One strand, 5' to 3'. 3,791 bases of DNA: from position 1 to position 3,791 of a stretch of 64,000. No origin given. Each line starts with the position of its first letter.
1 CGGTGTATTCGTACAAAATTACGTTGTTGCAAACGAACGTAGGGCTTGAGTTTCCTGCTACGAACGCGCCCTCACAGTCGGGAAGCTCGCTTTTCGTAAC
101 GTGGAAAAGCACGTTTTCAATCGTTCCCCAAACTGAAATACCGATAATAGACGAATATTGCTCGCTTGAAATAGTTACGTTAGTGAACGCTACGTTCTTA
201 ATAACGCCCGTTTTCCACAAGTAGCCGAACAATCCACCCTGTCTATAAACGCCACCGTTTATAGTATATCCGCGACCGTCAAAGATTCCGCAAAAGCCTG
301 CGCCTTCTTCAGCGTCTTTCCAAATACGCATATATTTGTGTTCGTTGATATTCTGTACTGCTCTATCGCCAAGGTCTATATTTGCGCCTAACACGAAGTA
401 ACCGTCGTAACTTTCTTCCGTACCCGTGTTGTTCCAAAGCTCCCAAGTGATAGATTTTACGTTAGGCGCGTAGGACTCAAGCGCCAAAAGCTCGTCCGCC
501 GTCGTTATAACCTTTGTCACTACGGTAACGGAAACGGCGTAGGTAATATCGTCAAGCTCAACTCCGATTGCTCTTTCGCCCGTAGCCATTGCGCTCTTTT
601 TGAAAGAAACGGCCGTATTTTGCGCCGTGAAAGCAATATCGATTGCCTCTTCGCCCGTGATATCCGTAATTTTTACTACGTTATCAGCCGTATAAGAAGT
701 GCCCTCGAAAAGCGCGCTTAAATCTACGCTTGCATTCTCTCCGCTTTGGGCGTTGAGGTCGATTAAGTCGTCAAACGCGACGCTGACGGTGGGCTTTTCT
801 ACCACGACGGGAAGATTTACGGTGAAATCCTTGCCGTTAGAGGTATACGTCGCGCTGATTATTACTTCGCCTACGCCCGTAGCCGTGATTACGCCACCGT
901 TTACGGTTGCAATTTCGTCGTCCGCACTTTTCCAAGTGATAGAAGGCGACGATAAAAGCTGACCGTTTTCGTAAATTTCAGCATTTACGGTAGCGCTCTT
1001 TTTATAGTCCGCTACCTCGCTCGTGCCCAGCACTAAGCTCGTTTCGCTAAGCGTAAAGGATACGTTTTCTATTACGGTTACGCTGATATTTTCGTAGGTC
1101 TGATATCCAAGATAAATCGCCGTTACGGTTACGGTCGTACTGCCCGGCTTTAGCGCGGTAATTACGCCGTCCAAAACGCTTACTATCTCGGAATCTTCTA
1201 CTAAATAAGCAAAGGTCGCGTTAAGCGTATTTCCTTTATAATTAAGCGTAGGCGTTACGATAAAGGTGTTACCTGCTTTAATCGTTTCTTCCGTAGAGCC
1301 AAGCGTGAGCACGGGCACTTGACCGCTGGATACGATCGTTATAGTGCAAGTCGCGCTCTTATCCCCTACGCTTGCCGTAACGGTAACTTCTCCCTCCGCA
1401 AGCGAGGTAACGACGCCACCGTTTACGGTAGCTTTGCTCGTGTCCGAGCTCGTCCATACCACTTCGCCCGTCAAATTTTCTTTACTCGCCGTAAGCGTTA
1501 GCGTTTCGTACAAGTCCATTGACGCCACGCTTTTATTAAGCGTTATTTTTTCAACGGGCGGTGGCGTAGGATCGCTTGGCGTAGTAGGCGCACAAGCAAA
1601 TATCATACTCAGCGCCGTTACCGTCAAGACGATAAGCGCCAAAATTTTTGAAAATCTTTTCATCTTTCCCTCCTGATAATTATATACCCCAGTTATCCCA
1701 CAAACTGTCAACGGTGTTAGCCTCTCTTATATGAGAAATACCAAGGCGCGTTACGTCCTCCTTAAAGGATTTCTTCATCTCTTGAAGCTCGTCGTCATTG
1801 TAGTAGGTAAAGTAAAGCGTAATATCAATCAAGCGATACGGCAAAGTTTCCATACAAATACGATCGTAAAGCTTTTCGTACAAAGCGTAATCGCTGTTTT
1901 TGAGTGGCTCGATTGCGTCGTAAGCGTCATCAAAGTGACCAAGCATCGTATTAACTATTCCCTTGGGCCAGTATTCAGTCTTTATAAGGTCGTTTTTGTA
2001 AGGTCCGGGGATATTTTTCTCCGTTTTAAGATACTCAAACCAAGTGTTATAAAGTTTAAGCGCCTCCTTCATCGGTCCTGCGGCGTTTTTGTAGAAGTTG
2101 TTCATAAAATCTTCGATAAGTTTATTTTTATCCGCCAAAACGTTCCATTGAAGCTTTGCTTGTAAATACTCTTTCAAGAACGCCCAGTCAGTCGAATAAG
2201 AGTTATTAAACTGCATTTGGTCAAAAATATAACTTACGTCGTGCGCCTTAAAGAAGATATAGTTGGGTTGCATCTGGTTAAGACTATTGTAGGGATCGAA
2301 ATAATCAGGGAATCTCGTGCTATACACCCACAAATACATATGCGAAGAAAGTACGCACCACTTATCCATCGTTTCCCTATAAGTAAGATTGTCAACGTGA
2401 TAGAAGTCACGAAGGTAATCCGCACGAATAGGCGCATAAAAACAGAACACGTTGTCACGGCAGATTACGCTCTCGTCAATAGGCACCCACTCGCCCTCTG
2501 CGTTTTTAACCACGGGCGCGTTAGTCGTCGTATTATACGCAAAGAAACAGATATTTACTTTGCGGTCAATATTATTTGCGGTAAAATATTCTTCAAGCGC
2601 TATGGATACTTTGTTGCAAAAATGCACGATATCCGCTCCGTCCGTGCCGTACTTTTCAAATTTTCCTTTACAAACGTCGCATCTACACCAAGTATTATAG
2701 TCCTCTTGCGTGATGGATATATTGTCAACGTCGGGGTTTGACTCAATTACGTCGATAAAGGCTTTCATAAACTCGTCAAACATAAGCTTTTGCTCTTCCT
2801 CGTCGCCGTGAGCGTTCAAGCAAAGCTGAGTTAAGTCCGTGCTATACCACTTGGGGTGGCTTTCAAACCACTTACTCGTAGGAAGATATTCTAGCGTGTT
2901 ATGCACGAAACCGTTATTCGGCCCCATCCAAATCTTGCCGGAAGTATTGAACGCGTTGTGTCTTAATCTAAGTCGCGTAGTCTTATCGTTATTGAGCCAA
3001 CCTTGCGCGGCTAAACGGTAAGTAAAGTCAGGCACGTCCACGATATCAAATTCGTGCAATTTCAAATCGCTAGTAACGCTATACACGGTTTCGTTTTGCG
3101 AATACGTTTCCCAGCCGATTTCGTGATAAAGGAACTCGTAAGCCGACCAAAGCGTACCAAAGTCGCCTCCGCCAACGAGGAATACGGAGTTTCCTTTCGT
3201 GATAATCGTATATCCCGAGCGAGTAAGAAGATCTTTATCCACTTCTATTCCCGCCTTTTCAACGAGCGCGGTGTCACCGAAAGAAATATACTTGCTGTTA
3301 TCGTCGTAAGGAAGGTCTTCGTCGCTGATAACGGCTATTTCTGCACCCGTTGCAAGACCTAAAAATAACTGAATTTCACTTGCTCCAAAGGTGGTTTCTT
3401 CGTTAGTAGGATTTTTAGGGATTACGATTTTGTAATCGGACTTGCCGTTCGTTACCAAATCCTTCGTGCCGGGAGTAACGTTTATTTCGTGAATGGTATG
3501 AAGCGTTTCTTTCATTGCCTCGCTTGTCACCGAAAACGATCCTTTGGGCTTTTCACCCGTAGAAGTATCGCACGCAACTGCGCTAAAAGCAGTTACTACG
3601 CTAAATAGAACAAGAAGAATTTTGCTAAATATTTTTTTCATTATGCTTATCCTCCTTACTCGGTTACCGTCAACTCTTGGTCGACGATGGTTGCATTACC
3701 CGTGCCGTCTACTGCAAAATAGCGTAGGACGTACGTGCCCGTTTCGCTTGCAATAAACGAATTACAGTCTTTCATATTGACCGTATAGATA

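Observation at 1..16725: Tandemly duplicated three-gene surface cassette (anchored multi-Ig protein / DUF4838-like lipoprotein / BIG2 + beta-helix-module lipoprotein) of unknown function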

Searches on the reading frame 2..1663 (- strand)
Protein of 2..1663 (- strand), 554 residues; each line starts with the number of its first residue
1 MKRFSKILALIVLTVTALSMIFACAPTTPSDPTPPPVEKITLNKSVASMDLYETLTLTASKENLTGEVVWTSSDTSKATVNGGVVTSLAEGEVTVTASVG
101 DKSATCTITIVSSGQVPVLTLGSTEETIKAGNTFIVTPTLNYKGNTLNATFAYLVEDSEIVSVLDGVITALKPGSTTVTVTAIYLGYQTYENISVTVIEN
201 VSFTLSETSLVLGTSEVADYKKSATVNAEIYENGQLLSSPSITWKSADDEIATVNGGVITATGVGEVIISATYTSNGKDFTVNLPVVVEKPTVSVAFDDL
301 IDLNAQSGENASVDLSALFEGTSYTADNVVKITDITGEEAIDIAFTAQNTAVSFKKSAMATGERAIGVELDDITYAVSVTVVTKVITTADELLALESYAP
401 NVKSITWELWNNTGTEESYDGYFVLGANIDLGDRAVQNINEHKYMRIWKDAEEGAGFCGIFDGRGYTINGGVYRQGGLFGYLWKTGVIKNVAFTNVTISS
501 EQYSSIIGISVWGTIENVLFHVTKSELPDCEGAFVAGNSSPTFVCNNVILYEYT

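Call 7: search_protein_families(library=pfam, proteins=[window:2-1663:-], max_evalue=0.01)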
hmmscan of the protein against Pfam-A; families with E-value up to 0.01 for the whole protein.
window:2-1663:- (554 aa): 3 families
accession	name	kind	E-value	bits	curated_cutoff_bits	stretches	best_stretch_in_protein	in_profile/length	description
PF21461.3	HL_N-beta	-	1.4e-11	44.4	27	1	151-181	14-44/57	Hyaluronate lyase, N-terminal beta-sheet domain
PF02368.24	Big_2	-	8.4e-11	42.1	22.8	2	46-107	11-78/79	Bacterial Ig-like domain (group 2)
PF22359.2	Big-like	-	0.0092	16.6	27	1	60-110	4-46/48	Bacterial Ig-like domain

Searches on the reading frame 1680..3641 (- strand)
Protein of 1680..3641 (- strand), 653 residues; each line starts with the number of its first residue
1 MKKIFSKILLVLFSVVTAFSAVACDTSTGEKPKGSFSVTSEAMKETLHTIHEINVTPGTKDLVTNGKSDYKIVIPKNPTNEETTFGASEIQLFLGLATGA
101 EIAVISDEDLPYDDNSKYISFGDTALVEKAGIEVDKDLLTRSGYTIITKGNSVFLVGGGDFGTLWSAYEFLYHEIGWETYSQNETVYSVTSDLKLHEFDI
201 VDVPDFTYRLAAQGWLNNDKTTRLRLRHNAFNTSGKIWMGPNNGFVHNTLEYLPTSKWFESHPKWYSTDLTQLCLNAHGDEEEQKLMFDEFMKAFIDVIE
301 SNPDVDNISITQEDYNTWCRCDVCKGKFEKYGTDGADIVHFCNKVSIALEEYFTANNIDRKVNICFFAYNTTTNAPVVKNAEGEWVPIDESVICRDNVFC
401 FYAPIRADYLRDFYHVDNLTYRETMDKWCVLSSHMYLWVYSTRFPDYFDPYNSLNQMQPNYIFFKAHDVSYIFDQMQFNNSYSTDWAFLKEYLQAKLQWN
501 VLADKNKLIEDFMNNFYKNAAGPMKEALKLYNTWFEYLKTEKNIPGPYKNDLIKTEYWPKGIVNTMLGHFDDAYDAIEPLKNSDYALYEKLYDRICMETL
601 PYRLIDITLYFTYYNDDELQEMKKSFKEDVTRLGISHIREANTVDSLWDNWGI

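Call 7: search_protein_families(library=pfam, proteins=[window:1680-3641:-], max_evalue=0.01)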
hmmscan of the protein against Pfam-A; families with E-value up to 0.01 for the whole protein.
window:1680-3641:- (653 aa): 1 family
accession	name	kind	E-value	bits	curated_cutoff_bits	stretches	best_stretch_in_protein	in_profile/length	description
PF16126.11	DUF4838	-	1.2e-38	133.5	26.6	1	180-524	2-319/325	Domain of unknown function (DUF4838)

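Call 50: find_encoding_contigs(protein=window:1680-3641:-, flank=10000, max_places=3)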
Protein window:1680-3641:- (653 aa): 2 contigs read that carry it; 2 places shown.
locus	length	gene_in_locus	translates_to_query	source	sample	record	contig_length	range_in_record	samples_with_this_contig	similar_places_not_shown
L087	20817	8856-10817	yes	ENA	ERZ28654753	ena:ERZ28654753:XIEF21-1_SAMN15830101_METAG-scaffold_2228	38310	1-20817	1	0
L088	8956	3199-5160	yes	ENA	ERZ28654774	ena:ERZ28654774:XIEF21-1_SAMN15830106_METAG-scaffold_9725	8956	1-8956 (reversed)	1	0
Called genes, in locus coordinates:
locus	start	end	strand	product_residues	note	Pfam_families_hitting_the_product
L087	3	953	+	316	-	?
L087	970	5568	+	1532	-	PF21461:HL_N-beta (faint)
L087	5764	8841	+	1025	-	PF16403:Bact_surface_Ig-like (faint)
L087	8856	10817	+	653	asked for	PF16126:DUF4838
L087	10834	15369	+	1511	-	PF02368:Big_2 (weak), PF21461:HL_N-beta (weak)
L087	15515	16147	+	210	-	PF01081:Aldolase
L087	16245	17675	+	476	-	PF03323:GerA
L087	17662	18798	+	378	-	PF03845:Spore_permease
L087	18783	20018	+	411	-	PF25198:Spore_GerAC_N, PF05504:Spore_GerAC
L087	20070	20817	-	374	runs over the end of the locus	PF01128:IspD, PF12804:NTP_transf_3 (weak), PF02542:YgbB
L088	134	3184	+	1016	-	-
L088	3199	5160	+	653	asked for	PF16126:DUF4838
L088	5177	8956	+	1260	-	?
